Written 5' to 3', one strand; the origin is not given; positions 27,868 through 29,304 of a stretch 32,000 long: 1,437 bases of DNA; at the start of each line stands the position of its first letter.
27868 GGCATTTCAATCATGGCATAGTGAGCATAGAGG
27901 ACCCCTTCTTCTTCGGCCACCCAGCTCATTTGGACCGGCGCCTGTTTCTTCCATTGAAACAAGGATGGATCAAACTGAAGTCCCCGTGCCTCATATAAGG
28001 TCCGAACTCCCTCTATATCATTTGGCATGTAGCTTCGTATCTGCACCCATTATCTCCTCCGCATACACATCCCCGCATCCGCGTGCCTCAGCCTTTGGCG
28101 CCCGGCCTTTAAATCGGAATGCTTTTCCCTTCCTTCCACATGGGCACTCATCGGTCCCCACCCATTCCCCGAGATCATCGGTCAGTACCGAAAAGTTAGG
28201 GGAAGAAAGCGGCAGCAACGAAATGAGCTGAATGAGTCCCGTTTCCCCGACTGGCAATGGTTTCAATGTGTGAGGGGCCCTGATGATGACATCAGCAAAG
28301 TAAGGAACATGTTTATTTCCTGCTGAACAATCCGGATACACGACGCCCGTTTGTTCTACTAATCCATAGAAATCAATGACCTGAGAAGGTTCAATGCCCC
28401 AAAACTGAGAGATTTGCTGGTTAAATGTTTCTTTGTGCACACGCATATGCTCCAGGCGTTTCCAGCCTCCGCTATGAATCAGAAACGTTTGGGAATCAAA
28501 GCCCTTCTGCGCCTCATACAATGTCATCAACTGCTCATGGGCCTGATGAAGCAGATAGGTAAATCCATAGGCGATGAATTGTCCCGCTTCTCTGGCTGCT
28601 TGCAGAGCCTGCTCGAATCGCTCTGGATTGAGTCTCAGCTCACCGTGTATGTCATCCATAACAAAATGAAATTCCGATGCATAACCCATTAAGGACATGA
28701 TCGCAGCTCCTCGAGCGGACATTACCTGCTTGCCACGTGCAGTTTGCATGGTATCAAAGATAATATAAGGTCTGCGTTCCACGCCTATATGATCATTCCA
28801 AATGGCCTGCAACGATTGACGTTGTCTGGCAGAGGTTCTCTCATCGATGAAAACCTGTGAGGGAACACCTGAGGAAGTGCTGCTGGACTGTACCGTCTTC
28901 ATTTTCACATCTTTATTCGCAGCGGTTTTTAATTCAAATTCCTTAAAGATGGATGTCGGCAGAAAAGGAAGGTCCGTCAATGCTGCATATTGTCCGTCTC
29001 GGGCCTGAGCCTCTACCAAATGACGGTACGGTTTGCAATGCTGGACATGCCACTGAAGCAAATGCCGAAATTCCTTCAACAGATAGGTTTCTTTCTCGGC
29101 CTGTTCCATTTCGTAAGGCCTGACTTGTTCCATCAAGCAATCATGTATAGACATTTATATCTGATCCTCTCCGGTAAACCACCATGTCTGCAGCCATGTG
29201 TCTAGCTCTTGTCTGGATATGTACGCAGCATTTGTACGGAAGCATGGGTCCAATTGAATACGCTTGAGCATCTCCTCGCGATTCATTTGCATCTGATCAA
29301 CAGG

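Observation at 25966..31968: Lux-like acyl activation/reduction module (ACP, ANL ligase, Fe-ADH, LuxE, GNAT-like, LuxC) wired into nonulosonic acid biosynthesis, with no luciferase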

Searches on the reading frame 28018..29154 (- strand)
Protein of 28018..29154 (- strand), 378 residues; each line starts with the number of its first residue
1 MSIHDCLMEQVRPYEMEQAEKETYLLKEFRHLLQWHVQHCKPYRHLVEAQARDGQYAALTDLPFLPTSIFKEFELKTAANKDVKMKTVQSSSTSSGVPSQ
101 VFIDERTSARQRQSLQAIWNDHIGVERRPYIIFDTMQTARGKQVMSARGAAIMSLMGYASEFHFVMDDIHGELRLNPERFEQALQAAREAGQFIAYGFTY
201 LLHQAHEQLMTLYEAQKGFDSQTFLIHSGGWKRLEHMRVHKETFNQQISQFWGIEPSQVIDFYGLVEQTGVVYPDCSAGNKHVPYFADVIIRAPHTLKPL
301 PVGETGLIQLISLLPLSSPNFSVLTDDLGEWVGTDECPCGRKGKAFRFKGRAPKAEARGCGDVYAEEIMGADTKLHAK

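Call 4: search_protein_families(library=pfam, proteins=[window:28018-29154:-], max_evalue=0.01)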
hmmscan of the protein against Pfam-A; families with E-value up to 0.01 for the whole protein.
window:28018-29154:- (378 aa): 1 family
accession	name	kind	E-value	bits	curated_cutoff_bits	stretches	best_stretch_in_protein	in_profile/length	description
PF04443.18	LuxE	-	1e-61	209.4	24.9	1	5-367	18-389/391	Acyl-protein synthetase, LuxE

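Call 5: search_protein_families(library=ncbifam, proteins=[window:28018-29154:-], max_evalue=0.01)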
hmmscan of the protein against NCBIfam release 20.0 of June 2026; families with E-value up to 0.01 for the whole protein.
window:28018-29154:- (378 aa): 1 family
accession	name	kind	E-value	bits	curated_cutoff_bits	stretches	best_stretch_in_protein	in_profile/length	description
NF052244.1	LCFA_lig_LuxE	equivalog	2e-24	86.2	550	1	10-361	18-359/367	long-chain-fatty-acid--protein ligase LuxE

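Call 14: find_homologous_proteins(query=window:28018-29154:-, max_evalue=0.00001)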
Query window:28018-29154:- (378 aa): 3824 proteins with E <= 0.00001 among 6681 candidates; the best 120 are listed.
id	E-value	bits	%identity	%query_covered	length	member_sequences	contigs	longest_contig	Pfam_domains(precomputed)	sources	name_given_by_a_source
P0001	8.8e-259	876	100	100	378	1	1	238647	PF04443.18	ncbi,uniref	ncbi:LuxE/PaaK family acyltransferase [Marinicrinis sediminis]|uniref:Acyl-protein synthetase LuxE d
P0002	6.7e-152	524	60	97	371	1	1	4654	PF04443.18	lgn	-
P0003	9.3e-150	517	60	97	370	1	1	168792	PF04443.18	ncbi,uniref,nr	ncbi:hypothetical protein [Paenibacillus sp. MSJ-34]|uniref:LuxE/PaaK family acyltransferase n=1 Tax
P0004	1.2e-149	517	62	96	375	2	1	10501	PF04443.18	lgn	-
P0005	3.7e-149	515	63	95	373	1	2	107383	PF04443.18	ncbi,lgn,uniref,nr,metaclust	ncbi:phenylacetate-coenzyme A ligase PaaK-like adenylate-forming protein [Paenibacillus forsythiae]|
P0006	5.0e-148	511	61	97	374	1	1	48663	PF04443.18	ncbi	-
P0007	8.7e-146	504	63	94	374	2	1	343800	PF04443.18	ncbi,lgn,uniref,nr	ncbi:hypothetical protein QYF50_01025 [Paenibacillus vini]|uniref:LuxE/PaaK family acyltransferase n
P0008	1.3e-144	500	61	96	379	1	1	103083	PF04443.18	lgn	-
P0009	3.8e-138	479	57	94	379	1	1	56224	PF04443.18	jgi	-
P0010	3.7e-113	396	50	97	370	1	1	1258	PF04443.18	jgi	jgi:phenylacetate-coenzyme A ligase PaaK-like adenylate-forming protein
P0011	1.6e-111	391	51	94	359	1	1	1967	PF04443.18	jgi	jgi:hypothetical protein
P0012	1.2e-110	388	51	94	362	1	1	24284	PF04443.18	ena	-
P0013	1.3e-110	388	52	94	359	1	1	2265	PF04443.18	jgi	jgi:hypothetical protein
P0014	1.8e-110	388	50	95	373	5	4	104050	PF04443.18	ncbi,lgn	-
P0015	8.1e-109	382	48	96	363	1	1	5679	PF04443.18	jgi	-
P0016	1.1e-107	378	51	94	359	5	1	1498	PF04443.18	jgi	-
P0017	1.4e-107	378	50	94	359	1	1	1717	PF04443.18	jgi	jgi:Acyl-protein synthetase, LuxE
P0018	2.0e-107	378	49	94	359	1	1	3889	PF04443.18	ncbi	-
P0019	1.2e-106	375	50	94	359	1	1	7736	PF04443.18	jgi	jgi:hypothetical protein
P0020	1.9e-106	374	48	94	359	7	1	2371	PF04443.18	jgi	jgi:hypothetical protein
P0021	2.5e-106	374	49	93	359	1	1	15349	PF04443.18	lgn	-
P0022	5.3e-106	373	50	95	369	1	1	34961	PF04443.18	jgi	jgi:hypothetical protein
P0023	9.8e-106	372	49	94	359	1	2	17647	PF04443.18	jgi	jgi:hypothetical protein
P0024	1.9e-105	371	50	93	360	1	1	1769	PF04443.18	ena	-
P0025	2.4e-105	371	47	97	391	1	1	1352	PF04443.18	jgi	jgi:hypothetical protein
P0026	7.2e-105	369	48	95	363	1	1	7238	PF04443.18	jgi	jgi:hypothetical protein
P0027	7.8e-105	369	48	94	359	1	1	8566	PF04443.18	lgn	-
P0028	1.0e-104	369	48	94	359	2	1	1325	PF04443.18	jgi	jgi:hypothetical protein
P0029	1.9e-104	368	49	96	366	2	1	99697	PF04443.18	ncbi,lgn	ncbi:MAG: acyl-protein synthetase [Pseudomonadota bacterium]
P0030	2.6e-104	367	48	94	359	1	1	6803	PF04443.18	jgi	-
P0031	2.9e-104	367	48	95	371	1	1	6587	PF04443.18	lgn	-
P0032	3.8e-104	367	48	94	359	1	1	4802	PF04443.18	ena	-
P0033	6.7e-104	366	49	94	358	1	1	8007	PF04443.18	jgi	jgi:hypothetical protein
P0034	6.8e-104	366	49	93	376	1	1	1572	PF04443.18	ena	-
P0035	6.9e-104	366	47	94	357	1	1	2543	PF04443.18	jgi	jgi:hypothetical protein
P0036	1.7e-103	365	49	94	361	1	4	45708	PF04443.18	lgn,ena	-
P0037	1.9e-103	365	50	94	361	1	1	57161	PF04443.18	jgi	jgi:hypothetical protein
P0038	2.6e-103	364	48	94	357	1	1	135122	PF04443.18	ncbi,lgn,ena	ncbi:MAG: hypothetical protein U0Q12_13350 [Vicinamibacterales bacterium]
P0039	3.2e-103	364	49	94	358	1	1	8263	PF04443.18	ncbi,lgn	ncbi:MAG: hypothetical protein WBC44_17375 [Planctomycetaceae bacterium]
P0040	4.2e-103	363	49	94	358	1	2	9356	PF04443.18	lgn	-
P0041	5.3e-103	363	48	94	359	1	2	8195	PF04443.18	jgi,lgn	jgi:hypothetical protein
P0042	5.8e-103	363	46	94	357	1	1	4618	PF04443.18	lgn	-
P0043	6.6e-103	363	49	94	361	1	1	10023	PF04443.18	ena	-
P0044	6.6e-103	363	49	95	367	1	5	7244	PF04443.18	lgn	-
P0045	8.5e-103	362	48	94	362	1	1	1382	PF04443.18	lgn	-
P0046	8.8e-103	362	48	94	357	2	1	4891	PF04443.18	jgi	-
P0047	1.2e-102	362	49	96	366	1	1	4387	PF04443.18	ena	-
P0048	1.3e-102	362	48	94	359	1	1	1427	PF04443.18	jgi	-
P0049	1.6e-102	361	47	96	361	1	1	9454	PF04443.18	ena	-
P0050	1.9e-102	361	49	95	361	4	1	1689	PF04443.18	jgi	jgi:hypothetical protein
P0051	3.5e-102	360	48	96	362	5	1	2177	PF04443.18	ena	-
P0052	4.5e-102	360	48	94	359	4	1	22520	PF04443.18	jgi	jgi:hypothetical protein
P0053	7.5e-102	359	50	94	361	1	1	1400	PF04443.18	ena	-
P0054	1.3e-101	359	48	96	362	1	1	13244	PF04443.18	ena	-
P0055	1.8e-101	358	47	94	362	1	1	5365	PF04443.18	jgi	jgi:hypothetical protein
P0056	2.1e-101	358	48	94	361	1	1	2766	PF04443.18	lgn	-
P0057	2.1e-101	358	47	93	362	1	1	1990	PF04443.18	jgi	jgi:hypothetical protein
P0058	2.3e-101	358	46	96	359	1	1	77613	PF04443.18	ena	-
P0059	3.0e-101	357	47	94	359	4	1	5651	PF04443.18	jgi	jgi:hypothetical protein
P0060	3.2e-101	357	48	95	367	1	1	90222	PF04443.18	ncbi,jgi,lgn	-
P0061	3.9e-101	357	49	95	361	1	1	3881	PF04443.18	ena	-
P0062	3.9e-101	357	47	95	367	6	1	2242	PF04443.18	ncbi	-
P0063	4.3e-101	357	48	94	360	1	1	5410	PF04443.18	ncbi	ncbi:MAG: LuxE/PaaK family acyltransferase [Acidobacteriota bacterium]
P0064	5.2e-101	357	50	92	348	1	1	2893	PF04443.18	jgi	jgi:hypothetical protein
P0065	6.4e-101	356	46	96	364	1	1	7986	PF04443.18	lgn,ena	-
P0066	6.6e-101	356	48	94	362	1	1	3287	PF04443.18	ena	-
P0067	6.8e-101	356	48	95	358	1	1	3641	PF04443.18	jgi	jgi:hypothetical protein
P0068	1.1e-100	355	46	95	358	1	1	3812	PF04443.18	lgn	-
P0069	1.1e-100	355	46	94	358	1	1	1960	PF04443.18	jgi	-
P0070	1.3e-100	355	48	94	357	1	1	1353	PF04443.18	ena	-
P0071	2.3e-100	354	48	94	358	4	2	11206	PF04443.18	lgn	-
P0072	2.4e-100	354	49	94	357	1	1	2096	PF04443.18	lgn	-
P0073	2.9e-100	354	47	94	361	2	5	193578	PF04443.18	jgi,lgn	jgi:hypothetical protein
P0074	3.0e-100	354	47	94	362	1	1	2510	PF04443.18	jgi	jgi:hypothetical protein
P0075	3.0e-100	354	48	94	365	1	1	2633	PF04443.18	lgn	-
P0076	6.7e-100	353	47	95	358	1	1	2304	PF04443.18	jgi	-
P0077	9.1e-100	352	46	95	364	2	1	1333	PF04443.18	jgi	jgi:hypothetical protein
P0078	1.1e-99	352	49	94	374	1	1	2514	PF04443.18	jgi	-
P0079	1.1e-99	352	47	94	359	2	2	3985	PF04443.18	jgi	jgi:hypothetical protein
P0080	1.3e-99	352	47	94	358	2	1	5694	PF04443.18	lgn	-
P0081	1.4e-99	352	49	94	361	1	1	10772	PF04443.18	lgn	-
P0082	1.5e-99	352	47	94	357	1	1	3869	PF04443.18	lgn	-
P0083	1.5e-99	352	48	94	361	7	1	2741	PF04443.18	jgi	jgi:hypothetical protein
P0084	2.9e-99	351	48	94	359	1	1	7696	PF04443.18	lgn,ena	-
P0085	2.9e-99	351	48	94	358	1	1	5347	PF04443.18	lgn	-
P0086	3.2e-99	351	48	94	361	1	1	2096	PF04443.18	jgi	jgi:hypothetical protein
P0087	3.5e-99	351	48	94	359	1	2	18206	PF04443.18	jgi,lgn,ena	-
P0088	5.6e-99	350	50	93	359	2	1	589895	PF04443.18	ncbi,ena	-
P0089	1.0e-98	349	48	94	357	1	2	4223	PF04443.18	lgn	-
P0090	1.4e-98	349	47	95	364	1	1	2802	PF04443.18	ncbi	-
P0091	1.4e-98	348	48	95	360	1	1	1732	PF04443.18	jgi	jgi:hypothetical protein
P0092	1.5e-98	348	46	94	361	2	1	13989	PF04443.18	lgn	-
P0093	1.5e-98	348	48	94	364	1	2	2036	PF04443.18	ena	-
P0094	1.7e-98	348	49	95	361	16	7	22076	PF04443.18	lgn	-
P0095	2.3e-98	348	47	94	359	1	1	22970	PF04443.18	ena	-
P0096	2.3e-98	348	47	94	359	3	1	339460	PF04443.18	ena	-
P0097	2.5e-98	348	48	94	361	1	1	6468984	PF04443.18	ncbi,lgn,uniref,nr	ncbi:hypothetical protein TBR22_A24080 [Luteitalea sp. TBR-22]|uniref:LuxE/PaaK family acyltransfera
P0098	2.8e-98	348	47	94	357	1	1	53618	PF04443.18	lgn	-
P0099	5.4e-98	347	48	94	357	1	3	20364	PF04443.18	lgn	-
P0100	5.6e-98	347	49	94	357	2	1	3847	PF04443.18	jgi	jgi:hypothetical protein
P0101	6.7e-98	346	46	94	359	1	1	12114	PF04443.18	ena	-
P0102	9.0e-98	346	47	94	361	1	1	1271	PF04443.18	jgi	jgi:hypothetical protein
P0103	1.0e-97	346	48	93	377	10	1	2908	PF04443.18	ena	-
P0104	1.4e-97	345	47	94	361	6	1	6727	PF04443.18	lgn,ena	-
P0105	1.7e-97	345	47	94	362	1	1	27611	PF04443.18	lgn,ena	-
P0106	2.0e-97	345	46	94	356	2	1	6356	PF04443.18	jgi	jgi:hypothetical protein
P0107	2.5e-97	344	46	94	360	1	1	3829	PF04443.18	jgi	jgi:phenylacetate-coenzyme A ligase PaaK-like adenylate-forming protein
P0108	2.7e-97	344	47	93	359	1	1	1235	PF04443.18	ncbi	-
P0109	2.8e-97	344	47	94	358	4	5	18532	PF04443.18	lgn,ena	-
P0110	2.9e-97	344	47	94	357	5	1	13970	PF04443.18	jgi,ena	jgi:hypothetical protein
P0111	3.2e-97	344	47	94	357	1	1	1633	PF04443.18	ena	-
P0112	3.6e-97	344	46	95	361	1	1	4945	PF04443.18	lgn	-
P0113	4.3e-97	344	47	95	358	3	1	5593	PF04443.18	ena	-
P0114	5.4e-97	343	51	81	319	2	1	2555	PF04443.18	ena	-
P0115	6.8e-97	343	48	94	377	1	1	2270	PF04443.18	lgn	-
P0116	6.9e-97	343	47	95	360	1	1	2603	PF04443.18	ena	-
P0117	7.2e-97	343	46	93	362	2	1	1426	PF04443.18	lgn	-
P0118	8.2e-97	343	45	95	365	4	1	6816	PF04443.18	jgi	jgi:hypothetical protein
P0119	1.1e-96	342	46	95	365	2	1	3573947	PF04443.18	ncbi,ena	-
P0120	1.2e-96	342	46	93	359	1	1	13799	PF04443.18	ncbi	-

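Call 15: find_encoding_contigs(protein=P0001, flank=10000, max_places=3)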
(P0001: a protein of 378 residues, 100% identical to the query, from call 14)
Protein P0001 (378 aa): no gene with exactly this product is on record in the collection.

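Call 16: find_encoding_contigs(protein=P0007, flank=10000, max_places=2)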
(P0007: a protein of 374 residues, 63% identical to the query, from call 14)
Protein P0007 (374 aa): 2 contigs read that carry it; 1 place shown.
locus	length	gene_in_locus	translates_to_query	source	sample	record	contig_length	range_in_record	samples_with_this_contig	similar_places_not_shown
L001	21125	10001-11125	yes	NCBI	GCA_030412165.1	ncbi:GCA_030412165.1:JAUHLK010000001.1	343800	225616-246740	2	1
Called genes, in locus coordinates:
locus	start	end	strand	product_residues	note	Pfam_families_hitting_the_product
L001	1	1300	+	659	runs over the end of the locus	PF14307:Glyco_tran_WbsX, PF22674:C2185-like_N (weak)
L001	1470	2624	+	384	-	PF00535:Glycos_transf_2, PF10111:Glyco_tranf_2_2, PF13641:Glyco_tranf_2_3, PF13424:TPR_12 (faint), PF00515:TPR_1 (faint), PF07719:TPR_2 (faint), PF13181:TPR_8 (faint)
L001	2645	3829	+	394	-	PF00535:Glycos_transf_2, PF10111:Glyco_tranf_2_2, PF13506:Glyco_transf_21, PF13641:Glyco_tranf_2_3, PF00515:TPR_1 (faint), PF07719:TPR_2 (faint), PF13431:TPR_17 (faint), PF13414:TPR_11 (faint)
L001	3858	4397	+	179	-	PF13302:Acetyltransf_3, PF13523:Acetyltransf_8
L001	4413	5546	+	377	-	PF04230:PS_pyruv_trans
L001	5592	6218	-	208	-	PF08241:Methyltransf_11 (weak), PF13649:Methyltransf_25 (faint)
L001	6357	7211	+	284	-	PF13489:Methyltransf_23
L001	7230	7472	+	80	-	PF00550:PP-binding (weak)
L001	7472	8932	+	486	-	PF00501:AMP-binding, PF13193:AMP-binding_C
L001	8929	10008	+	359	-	PF13685:Fe-ADH_2 (faint), PF00465:Fe-ADH, PF25137:ADH_Fe_C (weak)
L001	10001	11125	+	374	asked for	PF04443:LuxE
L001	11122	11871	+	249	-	-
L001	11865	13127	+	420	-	PF05893:LuxC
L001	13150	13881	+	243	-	PF02348:CTP_transf_3, PF12804:NTP_transf_3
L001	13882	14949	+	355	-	-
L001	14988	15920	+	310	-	PF08241:Methyltransf_11 (weak), PF13649:Methyltransf_25 (weak)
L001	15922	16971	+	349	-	PF03102:NeuB, PF08666:SAF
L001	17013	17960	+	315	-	PF01073:3Beta_HSD, PF01370:Epimerase, PF02719:Polysacc_synt_2, PF04321:RmlD_sub_bind, PF16363:GDP_Man_Dehyd, PF07993:NAD_binding_4 (weak)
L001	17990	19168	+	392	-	PF00155:Aminotran_1_2, PF01041:DegT_DnrJ_EryC1, PF01212:Beta_elim_lyase, PF01053:Cys_Met_Meta_PP (weak)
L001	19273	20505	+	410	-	PF27117:FliB_C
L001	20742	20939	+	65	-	PF00313:CSD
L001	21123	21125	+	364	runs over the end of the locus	PF05050:Methyltransf_21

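Call 17: find_encoding_contigs(protein=P0003, flank=10000, max_places=2)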
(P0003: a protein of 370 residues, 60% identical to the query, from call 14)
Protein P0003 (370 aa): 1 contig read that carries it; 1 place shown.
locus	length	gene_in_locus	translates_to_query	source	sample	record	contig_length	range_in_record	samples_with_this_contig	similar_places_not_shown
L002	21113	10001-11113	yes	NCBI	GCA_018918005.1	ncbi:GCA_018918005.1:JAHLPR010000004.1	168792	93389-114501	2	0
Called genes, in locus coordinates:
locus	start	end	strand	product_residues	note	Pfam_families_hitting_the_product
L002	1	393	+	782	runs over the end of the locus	PF22674:C2185-like_N, PF13489:Methyltransf_23, PF08241:Methyltransf_11, PF08242:Methyltransf_12, PF13649:Methyltransf_25, PF13847:Methyltransf_31, PF04230:PS_pyruv_trans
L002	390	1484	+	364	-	PF04464:Glyphos_transf (weak), PF02350:Epimerase_2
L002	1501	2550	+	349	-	PF00535:Glycos_transf_2, PF22674:C2185-like_N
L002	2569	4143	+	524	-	PF22674:C2185-like_N, PF00534:Glycos_transf_1, PF13692:Glyco_trans_1_4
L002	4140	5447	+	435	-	PF01501:Glyco_transf_8 (weak), PF22674:C2185-like_N (weak)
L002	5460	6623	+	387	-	PF00535:Glycos_transf_2, PF10111:Glyco_tranf_2_2 (weak), PF13506:Glyco_transf_21, PF13641:Glyco_tranf_2_3, PF07719:TPR_2 (faint)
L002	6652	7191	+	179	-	PF13302:Acetyltransf_3, PF13420:Acetyltransf_4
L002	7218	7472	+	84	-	PF00550:PP-binding (weak)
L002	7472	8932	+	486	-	PF00501:AMP-binding, PF13193:AMP-binding_C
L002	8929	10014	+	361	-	PF00465:Fe-ADH, PF25137:ADH_Fe_C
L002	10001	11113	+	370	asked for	PF04443:LuxE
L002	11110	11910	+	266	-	-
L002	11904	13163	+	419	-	PF05893:LuxC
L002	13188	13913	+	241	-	PF02348:CTP_transf_3, PF12804:NTP_transf_3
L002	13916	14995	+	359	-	PF04101:Glyco_tran_28_C (weak)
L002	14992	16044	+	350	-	PF03102:NeuB, PF08666:SAF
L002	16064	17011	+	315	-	PF01073:3Beta_HSD, PF01370:Epimerase, PF02719:Polysacc_synt_2, PF04321:RmlD_sub_bind, PF16363:GDP_Man_Dehyd, PF07993:NAD_binding_4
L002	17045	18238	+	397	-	PF00155:Aminotran_1_2, PF01041:DegT_DnrJ_EryC1, PF01212:Beta_elim_lyase (weak)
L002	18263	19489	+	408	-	PF27117:FliB_C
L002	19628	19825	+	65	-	PF00313:CSD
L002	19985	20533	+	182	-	PF02482:Ribosomal_S30AE, PF16321:Ribosom_S30AE_C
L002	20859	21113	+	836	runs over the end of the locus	PF07517:SecA_DEAD, PF00270:DEAD (faint), PF01043:SecA_PP_bind, PF21090:P-loop_SecA, PF07516:SecA_SW, PF02810:SEC-C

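Call 29: search_solved_structures(query=window:28018-29154:-, max_evalue=0.01)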
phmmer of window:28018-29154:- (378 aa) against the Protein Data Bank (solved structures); distinct sequences matched with E-value up to 0.01: 1.
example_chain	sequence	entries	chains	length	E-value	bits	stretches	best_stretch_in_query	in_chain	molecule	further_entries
7xc6_E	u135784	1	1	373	9.9e-20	74.2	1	17-361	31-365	LuxE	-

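Call 31: search_solved_structures(query=window:28018-29154:-, max_evalue=0.01, show_alignments=1)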
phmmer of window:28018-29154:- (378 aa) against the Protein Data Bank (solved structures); distinct sequences matched with E-value up to 0.01: 1.
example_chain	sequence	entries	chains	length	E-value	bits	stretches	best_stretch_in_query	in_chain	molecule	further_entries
7xc6_E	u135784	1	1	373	9.9e-20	74.2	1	17-361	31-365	LuxE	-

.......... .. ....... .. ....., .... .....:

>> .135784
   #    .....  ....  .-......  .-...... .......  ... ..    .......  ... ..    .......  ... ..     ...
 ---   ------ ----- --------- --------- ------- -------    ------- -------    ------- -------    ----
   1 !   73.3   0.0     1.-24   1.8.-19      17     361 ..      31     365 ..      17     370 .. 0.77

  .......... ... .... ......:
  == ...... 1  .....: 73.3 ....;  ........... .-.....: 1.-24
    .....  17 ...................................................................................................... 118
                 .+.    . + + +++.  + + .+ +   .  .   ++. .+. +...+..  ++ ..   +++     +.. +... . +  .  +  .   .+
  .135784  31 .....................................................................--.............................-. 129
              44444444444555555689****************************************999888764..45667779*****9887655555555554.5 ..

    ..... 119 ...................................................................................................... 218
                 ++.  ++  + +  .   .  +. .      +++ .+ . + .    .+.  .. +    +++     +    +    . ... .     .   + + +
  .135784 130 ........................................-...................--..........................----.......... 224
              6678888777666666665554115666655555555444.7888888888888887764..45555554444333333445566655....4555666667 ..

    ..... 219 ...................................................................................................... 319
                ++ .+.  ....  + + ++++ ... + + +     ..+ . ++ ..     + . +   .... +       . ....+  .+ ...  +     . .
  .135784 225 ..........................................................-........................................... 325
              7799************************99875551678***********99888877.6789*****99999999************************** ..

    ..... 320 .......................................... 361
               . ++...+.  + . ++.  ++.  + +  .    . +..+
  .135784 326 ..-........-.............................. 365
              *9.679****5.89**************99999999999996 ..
